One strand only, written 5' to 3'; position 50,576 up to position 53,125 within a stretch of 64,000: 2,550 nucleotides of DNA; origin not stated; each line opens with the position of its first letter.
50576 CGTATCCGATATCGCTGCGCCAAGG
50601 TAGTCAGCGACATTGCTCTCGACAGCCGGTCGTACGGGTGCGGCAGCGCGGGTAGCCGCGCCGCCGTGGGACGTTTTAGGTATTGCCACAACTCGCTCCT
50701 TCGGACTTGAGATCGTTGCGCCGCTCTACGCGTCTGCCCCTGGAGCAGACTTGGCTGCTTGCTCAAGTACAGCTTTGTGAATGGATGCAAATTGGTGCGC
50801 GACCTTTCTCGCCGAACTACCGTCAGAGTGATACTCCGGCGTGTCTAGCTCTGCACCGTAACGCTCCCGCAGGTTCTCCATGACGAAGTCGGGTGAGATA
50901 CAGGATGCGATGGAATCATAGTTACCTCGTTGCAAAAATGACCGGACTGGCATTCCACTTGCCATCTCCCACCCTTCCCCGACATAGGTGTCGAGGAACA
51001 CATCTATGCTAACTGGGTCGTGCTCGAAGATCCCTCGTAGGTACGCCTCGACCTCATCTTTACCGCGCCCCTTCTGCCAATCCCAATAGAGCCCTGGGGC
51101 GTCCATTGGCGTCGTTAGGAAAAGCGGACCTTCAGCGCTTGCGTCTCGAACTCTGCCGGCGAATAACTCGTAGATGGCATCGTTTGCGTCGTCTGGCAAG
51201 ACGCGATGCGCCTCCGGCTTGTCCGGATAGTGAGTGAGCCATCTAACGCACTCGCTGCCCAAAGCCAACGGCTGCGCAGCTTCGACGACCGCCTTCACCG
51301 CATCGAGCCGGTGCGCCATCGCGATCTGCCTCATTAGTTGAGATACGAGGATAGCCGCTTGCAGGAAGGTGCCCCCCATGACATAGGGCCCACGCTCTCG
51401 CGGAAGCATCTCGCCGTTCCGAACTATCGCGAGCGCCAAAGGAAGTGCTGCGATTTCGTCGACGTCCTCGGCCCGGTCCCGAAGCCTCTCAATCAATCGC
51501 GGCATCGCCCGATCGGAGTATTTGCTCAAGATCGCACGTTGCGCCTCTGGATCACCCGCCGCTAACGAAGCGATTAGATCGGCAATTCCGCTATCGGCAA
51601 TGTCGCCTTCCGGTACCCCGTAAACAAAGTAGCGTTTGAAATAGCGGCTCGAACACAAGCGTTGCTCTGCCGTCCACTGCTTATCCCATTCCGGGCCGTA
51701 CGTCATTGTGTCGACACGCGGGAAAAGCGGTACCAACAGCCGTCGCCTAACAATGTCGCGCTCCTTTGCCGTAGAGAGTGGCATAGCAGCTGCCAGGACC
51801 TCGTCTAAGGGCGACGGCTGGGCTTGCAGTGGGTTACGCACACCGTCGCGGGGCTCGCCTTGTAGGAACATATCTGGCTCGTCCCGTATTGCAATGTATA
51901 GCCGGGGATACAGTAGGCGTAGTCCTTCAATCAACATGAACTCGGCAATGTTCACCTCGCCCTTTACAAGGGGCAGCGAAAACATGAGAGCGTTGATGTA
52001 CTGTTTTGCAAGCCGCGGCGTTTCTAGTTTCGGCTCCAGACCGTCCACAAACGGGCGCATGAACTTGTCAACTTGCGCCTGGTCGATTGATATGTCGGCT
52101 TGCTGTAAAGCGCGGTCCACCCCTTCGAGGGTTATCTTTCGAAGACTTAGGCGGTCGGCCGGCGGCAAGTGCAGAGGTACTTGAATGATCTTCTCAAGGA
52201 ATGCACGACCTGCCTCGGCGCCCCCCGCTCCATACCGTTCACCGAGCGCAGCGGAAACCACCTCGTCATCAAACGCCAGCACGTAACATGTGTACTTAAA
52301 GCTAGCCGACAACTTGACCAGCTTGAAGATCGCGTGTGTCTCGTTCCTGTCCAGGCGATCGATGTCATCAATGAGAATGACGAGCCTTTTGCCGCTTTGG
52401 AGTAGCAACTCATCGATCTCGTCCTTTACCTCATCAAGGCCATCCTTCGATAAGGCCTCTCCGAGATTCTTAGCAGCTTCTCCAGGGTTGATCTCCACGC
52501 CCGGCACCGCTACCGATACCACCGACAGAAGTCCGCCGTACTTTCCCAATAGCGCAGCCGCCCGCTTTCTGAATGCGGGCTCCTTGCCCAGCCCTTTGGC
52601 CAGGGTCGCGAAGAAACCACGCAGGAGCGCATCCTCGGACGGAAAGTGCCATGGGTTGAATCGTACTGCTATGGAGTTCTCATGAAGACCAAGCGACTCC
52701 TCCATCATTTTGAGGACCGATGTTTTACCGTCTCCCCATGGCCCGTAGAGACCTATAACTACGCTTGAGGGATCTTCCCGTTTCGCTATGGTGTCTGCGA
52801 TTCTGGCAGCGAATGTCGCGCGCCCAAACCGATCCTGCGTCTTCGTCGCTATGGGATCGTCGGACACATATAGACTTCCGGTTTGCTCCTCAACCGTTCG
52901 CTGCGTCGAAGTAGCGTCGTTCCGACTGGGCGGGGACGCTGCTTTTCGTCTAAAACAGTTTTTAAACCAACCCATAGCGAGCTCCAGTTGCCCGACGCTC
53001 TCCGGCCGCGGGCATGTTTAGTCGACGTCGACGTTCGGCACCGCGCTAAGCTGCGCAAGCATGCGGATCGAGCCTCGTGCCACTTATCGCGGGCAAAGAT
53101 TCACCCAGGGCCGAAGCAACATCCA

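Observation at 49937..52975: KAP P-loop NTPase plus unknown 250-aa partner as cargo between ICE backbone genes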

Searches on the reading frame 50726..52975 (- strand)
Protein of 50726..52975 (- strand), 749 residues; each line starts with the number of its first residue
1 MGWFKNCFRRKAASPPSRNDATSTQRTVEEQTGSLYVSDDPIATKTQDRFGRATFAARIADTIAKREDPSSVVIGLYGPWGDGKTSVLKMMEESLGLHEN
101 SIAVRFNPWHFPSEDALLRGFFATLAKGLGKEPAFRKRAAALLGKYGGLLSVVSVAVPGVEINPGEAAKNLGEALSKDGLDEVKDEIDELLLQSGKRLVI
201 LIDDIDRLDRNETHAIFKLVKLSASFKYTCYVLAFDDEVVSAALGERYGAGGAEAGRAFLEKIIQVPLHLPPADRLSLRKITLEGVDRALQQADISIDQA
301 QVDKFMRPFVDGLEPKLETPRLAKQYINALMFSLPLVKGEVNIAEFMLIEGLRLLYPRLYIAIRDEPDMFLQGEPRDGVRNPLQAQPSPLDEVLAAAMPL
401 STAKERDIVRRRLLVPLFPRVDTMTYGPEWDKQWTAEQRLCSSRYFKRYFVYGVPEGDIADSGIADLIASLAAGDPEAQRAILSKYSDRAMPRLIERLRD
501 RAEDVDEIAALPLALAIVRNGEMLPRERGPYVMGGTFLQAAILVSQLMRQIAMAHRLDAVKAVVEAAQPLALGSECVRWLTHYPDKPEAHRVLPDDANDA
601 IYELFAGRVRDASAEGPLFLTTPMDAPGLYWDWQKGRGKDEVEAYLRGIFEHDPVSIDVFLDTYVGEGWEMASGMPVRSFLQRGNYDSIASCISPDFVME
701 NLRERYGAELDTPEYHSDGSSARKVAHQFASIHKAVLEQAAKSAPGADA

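Call 3: search_protein_families(library=pfam, proteins=[window:50726-52975:-], max_evalue=0.01)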
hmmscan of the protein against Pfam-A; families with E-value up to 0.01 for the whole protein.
window:50726-52975:- (749 aa): 5 families
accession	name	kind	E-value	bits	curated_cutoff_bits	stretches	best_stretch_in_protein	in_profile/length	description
PF07693.20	KAP_NTPase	-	2.8e-48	165.1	20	1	52-332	1-288/293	KAP family P-loop domain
PF13191.12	AAA_16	-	1.3e-09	39.2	32.6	1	51-225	4-161/167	AAA ATPase domain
PF13401.12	AAA_22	-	1.6e-06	28.9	27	1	76-223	10-108/130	AAA domain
PF25199.1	nSTAND_NTPase5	-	0.0045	17.3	34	0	52-90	21-60/145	Novel STAND NTPase 5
PF00004.35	AAA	-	0.0099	16.8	21.2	0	76-212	3-73/131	ATPase family associated with various cellular activities (AAA)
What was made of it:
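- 50726..52975 (-): PifA-like KAP P-loop NTPase, 749 aa. Walker A is at 52718-52744 and Walker B at 52349-52384. A borderline hydrophobic segment lies at 52505-52561. Pfam KAP_NTPase matches at 2.8e-48 (call 3).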

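Call 4: search_protein_families(library=padloc, proteins=[window:50726-52975:-], max_evalue=0.01)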
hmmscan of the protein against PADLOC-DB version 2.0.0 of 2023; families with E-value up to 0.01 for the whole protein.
window:50726-52975:- (749 aa): 7 families
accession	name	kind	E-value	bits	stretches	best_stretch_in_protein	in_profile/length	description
PDLC02361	PifA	-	9.6e-74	247.2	1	38-658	7-660/720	PifA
PDLC02209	QatA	-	3.1e-21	73.6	2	55-116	18-79/646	-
PDLC02210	QatA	-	1.3e-17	61.6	2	179-279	186-286/593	-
PDLC04959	PDC-S20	-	3.9e-11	41.2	1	47-279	18-267/464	-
PDLC04958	PDC-S20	-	6.9e-09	33.5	1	47-111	3-68/458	-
PDLC04957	PDC-S20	-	8.2e-06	23.5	0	46-98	4-57/446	-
PDLC04956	PDC-S20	-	0.005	14.3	0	44-91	8-53/450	-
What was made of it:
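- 50726..52975 (-): PADLOC PifA PDLC02361 matches at E 9.6e-74, protein residues 38-658 against profile positions 7-660 of 720 (call 4).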

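Call 5: search_protein_families(library=ncbifam, proteins=[window:50726-52975:-], max_evalue=0.01)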
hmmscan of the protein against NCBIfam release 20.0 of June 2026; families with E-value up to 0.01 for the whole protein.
window:50726-52975:- (749 aa): 3 families
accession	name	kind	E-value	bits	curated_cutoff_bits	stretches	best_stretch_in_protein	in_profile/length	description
NF041923.1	QatA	equivalog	2e-23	82.9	600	2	50-114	13-77/628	Qat anti-phage system ATPase QatA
TIGR02928.1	TIGR02928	subfamily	0.0016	17.3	181.3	0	182-225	115-159/366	orc1/cdc6 family replication initiation protein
NF047389.1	ATPase_Sll1717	subfamily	0.002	17.3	75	1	133-220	129-212/454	P-loop ATPase, Sll1717 family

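Call 7: search_dna_similar(query=window:50726-52975:-, collection=plasmids, mode=protein, max_rows=30, rows=spread)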
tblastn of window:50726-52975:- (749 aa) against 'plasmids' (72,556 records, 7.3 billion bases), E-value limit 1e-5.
Records with a match: 92; places in all: 93; records where one place covers at least 80% of the query: 14.
Best place of each record, by identity: <60% 92.
By first word of the organism name: Bacillus 26; Klebsiella 17; Streptomyces 8; Rhodococcus 5; Rhizobium 5; Xanthomonas 3; Trichormus 2; Hymenobacter 2; Ralstonia 2; Vibrio 2; and 18 more.
By predicted mobility (MOB-suite, as given by PLSDB): non-mobilizable 49; conjugative 27; mobilizable 16.
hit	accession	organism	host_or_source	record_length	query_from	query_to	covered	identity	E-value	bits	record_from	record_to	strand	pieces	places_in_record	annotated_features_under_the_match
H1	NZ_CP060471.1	Xanthomonas citri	Cell culture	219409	36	747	95%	44.6%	2e-147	484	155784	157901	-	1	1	P-loop NTPase fold protein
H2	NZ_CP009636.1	Bacillus cereus 03BB108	Dust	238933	18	741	97%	26.3%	2e-62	235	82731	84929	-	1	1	P-loop NTPase fold protein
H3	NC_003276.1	Nostoc sp. PCC 7120 = FACHB-418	-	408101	27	653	84%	28.3%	6e-46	185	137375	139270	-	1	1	KAP family P-loop domain protein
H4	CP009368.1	Bacillus cereus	-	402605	36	580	73%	31.6%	7e-64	239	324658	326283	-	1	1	KAP family P-loop domain protein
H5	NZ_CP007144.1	Hymenobacter swuensis DY53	-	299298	38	503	62%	33.3%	2e-47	189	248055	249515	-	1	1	KAP family NTPase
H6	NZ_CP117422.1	Bacillus cereus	-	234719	2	471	63%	32.3%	7e-58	221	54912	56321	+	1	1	P-loop NTPase fold protein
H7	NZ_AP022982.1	Bacillus cereus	-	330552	2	471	63%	32.2%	8e-58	221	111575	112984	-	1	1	P-loop NTPase fold protein | hypothetical protein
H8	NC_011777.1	Bacillus cereus AH820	-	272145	36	471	58%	33.5%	2e-56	217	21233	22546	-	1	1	P-loop NTPase fold protein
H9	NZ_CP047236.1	Gordonia sp. JH63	Homo sapiens,whole organism,skin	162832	38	550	68%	27.9%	2e-18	99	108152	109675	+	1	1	P-loop NTPase fold protein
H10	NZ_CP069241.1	Rhodococcus sp. USK13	cell culture,Sand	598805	9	519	68%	27.9%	4e-20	103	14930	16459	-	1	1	P-loop NTPase fold protein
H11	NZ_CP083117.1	Bacillus thuringiensis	whole organism,Biopesticide Delfin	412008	21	507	65%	28.6%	7e-36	154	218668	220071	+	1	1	P-loop NTPase fold protein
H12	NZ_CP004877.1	Bacillus thuringiensis serovar kurstaki str. HD-1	soil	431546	21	507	65%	28.6%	7e-36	154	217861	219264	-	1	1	P-loop NTPase fold protein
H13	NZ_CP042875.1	Bacillus cereus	Triticum aestivum L,tissue sample,root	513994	21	507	65%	28.6%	6e-35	151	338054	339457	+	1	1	P-loop NTPase fold protein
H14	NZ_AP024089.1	Vibrio nigripulchritudo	-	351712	36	647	82%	22.3%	2e-25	121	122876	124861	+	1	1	P-loop NTPase fold protein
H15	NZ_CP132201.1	Bacillus thuringiensis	Coprinus comatus,whole organism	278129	31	573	72%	24.2%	3e-33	145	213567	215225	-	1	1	KAP family NTPase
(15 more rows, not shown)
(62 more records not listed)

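Call 11: get_annotated_region(hit=H1, flank=5000)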
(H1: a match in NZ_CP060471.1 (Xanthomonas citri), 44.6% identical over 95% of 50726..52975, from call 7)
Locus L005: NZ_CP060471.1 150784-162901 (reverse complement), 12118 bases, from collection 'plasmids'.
description: Xanthomonas citri pv. citri strain DAR73889 plasmid pXAS220, complete sequence
organism: Xanthomonas citri (NCBI taxid 611301)
taxonomy: Bacteria; Pseudomonadota; Gammaproteobacteria; Lysobacterales; Lysobacteraceae; Xanthomonas; Xanthomonas citri
host: -; source: Cell culture; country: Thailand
typing (MOB-suite, as given by PLSDB): non-mobilizable; replicon rep_cluster_156
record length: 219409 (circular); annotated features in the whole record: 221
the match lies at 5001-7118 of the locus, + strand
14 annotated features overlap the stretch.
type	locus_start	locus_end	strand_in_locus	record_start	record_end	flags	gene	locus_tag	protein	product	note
CDS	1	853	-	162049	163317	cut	-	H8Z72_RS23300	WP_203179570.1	HEPN/Toprim-associated domain-containing protein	-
CDS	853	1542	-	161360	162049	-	-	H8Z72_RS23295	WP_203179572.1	hypothetical protein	-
CDS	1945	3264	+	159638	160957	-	-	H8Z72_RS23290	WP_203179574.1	hypothetical protein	-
CDS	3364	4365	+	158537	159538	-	-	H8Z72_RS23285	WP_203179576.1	hypothetical protein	-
CDS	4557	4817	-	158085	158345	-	-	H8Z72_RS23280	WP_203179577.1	hypothetical protein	-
CDS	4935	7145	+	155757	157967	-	-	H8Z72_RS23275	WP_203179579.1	P-loop NTPase fold protein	-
CDS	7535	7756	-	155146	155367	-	-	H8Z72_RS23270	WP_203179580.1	hypothetical protein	-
CDS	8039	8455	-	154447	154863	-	-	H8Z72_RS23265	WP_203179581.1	hypothetical protein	-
CDS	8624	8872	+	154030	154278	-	-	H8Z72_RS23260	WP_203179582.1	hypothetical protein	-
CDS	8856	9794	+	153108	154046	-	-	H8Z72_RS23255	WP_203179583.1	SOS response-associated peptidase family protein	GO:0006974 - DNA damage response [Evidence IEA]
CDS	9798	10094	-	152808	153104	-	-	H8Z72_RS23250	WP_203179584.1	hypothetical protein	-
CDS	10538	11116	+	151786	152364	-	-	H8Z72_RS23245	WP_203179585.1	chlororespiratory reduction 6 domain-containing protein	-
CDS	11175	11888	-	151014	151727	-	-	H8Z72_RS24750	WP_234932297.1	Imm52 family immunity protein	-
CDS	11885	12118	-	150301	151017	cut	-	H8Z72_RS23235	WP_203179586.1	Tox-REase-5 domain-containing protein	-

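Call 58: find_homologous_proteins(query=window:50726-52975:-, max_evalue=1e-20)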
Query window:50726-52975:- (749 aa): 1130 proteins with E <= 1e-20 among 8000 candidates; the best 120 are listed.
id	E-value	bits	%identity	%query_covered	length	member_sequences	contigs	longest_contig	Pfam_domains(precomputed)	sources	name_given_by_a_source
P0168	0.0e+0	1480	88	100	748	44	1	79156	PF07693.21,PF13401.13,PF13191.13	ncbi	-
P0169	0.0e+0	1351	80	99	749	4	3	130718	PF07693.21,PF13401.13,PF13191.13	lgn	-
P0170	0.0e+0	1141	68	99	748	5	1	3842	PF07693.21,PF13401.13,PF13191.13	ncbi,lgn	ncbi:KAP family P-loop domain protein [compost metagenome]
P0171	0.0e+0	1129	67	99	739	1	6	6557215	PF07693.21,PF13401.13,PF13191.13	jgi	jgi:predicted KAP-like P-loop ATPase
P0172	0.0e+0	1123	67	98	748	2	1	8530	PF07693.21,PF13401.13,PF13191.13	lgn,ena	-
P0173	0.0e+0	1101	64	100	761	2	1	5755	PF07693.21,PF13401.13,PF13191.13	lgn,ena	-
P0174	0.0e+0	1093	65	98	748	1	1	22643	PF07693.21,PF13401.13,PF13191.13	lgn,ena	-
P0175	0.0e+0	1093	65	99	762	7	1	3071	PF07693.21,PF13401.13,PF13191.13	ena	-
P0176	0.0e+0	1092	64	100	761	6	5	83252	PF07693.21,PF13401.13,PF13191.13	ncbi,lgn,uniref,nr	ncbi:AAA family ATPase [Pseudomonas sp. CK-NBRI-02]|uniref:KAP family P-loop NTPase fold protein n=1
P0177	0.0e+0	1090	64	100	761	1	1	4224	PF07693.21,PF13401.13,PF13191.13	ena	-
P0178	0.0e+0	1090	64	100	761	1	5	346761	PF07693.21,PF13401.13,PF13191.13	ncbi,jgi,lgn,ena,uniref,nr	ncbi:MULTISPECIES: KAP family P-loop NTPase fold protein [Pseudomonas fluorescens group]|uniref:KAP 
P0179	0.0e+0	1090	64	100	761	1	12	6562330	PF07693.21,PF13401.13,PF13191.13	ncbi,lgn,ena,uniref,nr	ncbi:putative KAP-like P-loop ATPase [Pseudomonas protegens]|uniref:KAP family P-loop NTPase fold pr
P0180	0.0e+0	1090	65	98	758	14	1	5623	PF07693.21,PF13401.13,PF13191.13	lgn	-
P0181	0.0e+0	1090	63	100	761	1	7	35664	PF07693.21,PF13401.13,PF13191.13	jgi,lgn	jgi:predicted KAP-like P-loop ATPase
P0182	0.0e+0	1089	63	100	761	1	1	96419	PF07693.21,PF13401.13,PF13191.13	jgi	jgi:predicted KAP-like P-loop ATPase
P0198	0.0e+0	1031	62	99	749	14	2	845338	PF07693.21,PF13401.13,PF13191.13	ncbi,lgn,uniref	ncbi:KAP family P-loop NTPase fold protein [Morganella morganii]|uniref:KAP family P-loop NTPase fol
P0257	1.4e-232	792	49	99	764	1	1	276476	PF07693.21,PF13401.13,PF13191.13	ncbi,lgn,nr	ncbi:KAP P-loop protein [Burkholderia pseudomallei]|nr:KAP P-loop protein [Burkholderia pseudomallei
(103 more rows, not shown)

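Call 60: find_encoding_contigs(protein=P0169, flank=5000, max_places=3)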
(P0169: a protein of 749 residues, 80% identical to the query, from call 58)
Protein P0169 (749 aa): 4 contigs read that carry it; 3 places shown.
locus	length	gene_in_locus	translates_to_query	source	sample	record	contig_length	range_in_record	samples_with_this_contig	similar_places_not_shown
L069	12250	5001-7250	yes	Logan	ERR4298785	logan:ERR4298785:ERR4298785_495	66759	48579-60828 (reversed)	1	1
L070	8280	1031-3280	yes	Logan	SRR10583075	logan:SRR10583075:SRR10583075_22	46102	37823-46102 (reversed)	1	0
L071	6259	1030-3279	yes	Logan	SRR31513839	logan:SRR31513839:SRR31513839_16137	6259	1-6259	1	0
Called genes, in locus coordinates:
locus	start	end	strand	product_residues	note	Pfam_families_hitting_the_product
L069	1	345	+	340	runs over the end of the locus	-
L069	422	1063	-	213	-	-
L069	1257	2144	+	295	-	-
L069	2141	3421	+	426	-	-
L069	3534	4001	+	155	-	PF00436:SSB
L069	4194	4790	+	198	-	-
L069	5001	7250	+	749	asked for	PF07693:KAP_NTPase, PF13191:AAA_16 (weak), PF13401:AAA_22 (weak)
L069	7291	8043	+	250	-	-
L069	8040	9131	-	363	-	PF13560:HTH_31 (faint), PF01381:HTH_3 (faint)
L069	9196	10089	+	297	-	PF08238:Sel1 (faint)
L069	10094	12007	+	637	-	-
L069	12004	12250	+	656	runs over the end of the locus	PF00270:DEAD, PF04851:ResIII, PF13604:AAA_30, PF00271:Helicase_C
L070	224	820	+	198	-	-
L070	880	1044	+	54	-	-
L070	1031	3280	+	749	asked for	PF07693:KAP_NTPase, PF13191:AAA_16 (weak), PF13401:AAA_22 (weak)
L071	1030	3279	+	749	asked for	PF07693:KAP_NTPase, PF13191:AAA_16 (weak), PF13401:AAA_22 (weak)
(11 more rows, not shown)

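Call 61: find_encoding_contigs(protein=P0171, flank=5000, max_places=3)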
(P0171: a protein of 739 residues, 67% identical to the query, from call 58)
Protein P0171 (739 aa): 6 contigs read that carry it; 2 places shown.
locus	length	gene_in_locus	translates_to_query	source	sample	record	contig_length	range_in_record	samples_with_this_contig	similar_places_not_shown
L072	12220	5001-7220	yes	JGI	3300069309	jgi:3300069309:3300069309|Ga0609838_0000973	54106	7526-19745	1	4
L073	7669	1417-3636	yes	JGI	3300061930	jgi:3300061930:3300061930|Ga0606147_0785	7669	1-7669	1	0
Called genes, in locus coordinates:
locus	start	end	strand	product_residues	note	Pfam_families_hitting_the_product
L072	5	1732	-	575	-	-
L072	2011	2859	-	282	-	-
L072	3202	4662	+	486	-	-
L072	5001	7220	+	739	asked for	PF07693:KAP_NTPase, PF13191:AAA_16, PF13401:AAA_22 (weak)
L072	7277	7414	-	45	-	-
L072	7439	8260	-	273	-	-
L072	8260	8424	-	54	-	-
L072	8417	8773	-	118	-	-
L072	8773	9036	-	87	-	PF12728:HTH_17 (weak)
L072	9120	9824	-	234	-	-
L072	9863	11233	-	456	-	PF13356:Arm-DNA-bind_3, PF22022:Phage_int_M (faint), PF00589:Phage_integrase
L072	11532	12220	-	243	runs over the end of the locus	PF01755:Glyco_transf_25 (faint)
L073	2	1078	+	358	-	?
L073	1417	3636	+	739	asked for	PF07693:KAP_NTPase, PF13191:AAA_16, PF13401:AAA_22 (weak)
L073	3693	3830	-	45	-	-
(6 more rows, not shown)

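Call 62: find_encoding_contigs(protein=P0179, flank=5000, max_places=4)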
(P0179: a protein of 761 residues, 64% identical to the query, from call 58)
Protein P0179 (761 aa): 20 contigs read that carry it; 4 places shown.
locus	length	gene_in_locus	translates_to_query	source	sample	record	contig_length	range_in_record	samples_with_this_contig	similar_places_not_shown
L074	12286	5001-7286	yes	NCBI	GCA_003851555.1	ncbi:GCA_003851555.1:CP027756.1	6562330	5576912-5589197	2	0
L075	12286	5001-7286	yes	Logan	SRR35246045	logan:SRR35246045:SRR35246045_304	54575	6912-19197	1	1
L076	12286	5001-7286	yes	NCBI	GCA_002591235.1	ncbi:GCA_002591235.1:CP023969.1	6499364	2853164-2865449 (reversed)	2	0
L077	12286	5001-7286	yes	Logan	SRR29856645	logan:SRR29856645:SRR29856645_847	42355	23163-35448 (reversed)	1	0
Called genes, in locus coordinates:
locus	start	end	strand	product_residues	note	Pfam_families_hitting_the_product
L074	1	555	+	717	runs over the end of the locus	PF02463:SMC_N (faint), PF13166:AAA_13, PF13175:AAA_15 (faint), PF13476:AAA_23 (faint), PF13304:AAA_21 (faint)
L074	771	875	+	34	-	-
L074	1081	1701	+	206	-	PF00589:Phage_integrase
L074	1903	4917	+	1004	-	PF00078:RVT_1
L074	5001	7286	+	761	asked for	PF07693:KAP_NTPase, PF13191:AAA_16, PF13401:AAA_22 (weak)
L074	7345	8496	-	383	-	PF01381:HTH_3, PF12844:HTH_19 (faint), PF13443:HTH_26 (faint), PF13560:HTH_31, PF06114:Peptidase_M78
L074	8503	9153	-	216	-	-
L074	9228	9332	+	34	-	-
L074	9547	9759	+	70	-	-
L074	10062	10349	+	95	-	PF13442:Cytochrome_CBB3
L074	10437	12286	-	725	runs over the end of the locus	PF07715:Plug, PF00593:TonB_dep_Rec_b-barrel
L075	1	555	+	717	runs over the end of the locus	PF02463:SMC_N (faint), PF13166:AAA_13, PF13175:AAA_15 (faint), PF13476:AAA_23 (faint), PF13304:AAA_21 (faint)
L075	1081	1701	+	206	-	PF00589:Phage_integrase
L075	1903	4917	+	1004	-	PF00078:RVT_1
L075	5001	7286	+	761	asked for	PF07693:KAP_NTPase, PF13191:AAA_16, PF13401:AAA_22 (weak)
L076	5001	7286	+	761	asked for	PF07693:KAP_NTPase, PF13191:AAA_16, PF13401:AAA_22 (weak)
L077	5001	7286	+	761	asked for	PF07693:KAP_NTPase, PF13191:AAA_16, PF13401:AAA_22 (weak)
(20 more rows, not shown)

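Call 63: find_encoding_contigs(protein=P0198, flank=5000, max_places=3)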
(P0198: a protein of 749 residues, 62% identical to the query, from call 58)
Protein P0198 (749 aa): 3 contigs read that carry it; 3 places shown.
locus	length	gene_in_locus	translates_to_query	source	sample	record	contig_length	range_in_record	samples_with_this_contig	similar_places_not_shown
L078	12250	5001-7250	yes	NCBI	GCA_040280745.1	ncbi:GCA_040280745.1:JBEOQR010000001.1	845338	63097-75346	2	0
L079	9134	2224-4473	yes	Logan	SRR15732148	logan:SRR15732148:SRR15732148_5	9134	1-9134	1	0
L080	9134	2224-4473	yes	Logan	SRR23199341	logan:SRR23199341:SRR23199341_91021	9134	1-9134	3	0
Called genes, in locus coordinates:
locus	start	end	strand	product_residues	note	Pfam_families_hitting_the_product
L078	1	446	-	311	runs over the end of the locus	PF27523:PSD, PF02666:PS_Dcarbxylase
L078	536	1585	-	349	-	PF03193:RsgA_GTPase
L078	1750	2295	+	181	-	PF00929:RNase_T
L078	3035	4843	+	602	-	PF13356:Arm-DNA-bind_3, PF22022:Phage_int_M, PF00589:Phage_integrase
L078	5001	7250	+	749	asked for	PF07693:KAP_NTPase, PF13191:AAA_16, PF13401:AAA_22 (weak)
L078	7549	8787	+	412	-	-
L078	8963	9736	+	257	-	-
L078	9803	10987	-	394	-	PF14020:DUF4236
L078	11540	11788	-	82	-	PF13693:HTH_35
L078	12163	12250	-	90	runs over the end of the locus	PF13693:HTH_35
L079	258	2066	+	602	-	PF13356:Arm-DNA-bind_3, PF22022:Phage_int_M, PF00589:Phage_integrase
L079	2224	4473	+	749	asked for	PF07693:KAP_NTPase, PF13191:AAA_16, PF13401:AAA_22 (weak)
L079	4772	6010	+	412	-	-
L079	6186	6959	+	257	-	-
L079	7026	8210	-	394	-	PF14020:DUF4236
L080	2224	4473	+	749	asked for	PF07693:KAP_NTPase, PF13191:AAA_16, PF13401:AAA_22 (weak)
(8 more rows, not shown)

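Call 64: find_encoding_contigs(protein=P0257, flank=5000, max_places=3)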
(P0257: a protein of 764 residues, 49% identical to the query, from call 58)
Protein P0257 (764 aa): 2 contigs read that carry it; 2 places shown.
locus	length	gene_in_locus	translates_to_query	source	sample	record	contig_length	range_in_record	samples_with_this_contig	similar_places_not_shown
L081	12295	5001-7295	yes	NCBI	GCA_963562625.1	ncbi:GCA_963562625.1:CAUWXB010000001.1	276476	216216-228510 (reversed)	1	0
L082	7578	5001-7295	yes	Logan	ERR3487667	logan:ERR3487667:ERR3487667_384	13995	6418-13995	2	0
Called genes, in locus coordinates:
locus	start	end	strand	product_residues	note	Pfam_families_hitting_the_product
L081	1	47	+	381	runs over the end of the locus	PF00589:Phage_integrase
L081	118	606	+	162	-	-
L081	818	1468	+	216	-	-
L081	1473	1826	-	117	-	-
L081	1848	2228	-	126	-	-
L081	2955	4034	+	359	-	PF01844:HNH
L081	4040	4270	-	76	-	-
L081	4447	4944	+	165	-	-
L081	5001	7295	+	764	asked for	PF07693:KAP_NTPase, PF13191:AAA_16 (weak), PF13401:AAA_22 (weak)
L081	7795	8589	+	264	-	PF02390:Methyltransf_4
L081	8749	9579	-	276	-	PF02673:BacA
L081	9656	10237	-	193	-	PF07273:DUF1439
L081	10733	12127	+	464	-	PF04055:Radical_SAM, PF06969:HemN_C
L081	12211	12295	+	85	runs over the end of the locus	-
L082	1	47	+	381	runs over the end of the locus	PF00589:Phage_integrase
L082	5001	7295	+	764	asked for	PF07693:KAP_NTPase, PF13191:AAA_16 (weak), PF13401:AAA_22 (weak)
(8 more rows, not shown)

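Call 78: search_solved_structures(query=window:50726-52975:-, max_evalue=0.01)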
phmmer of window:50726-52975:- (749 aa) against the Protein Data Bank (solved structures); distinct sequences matched with E-value up to 0.01: 0.
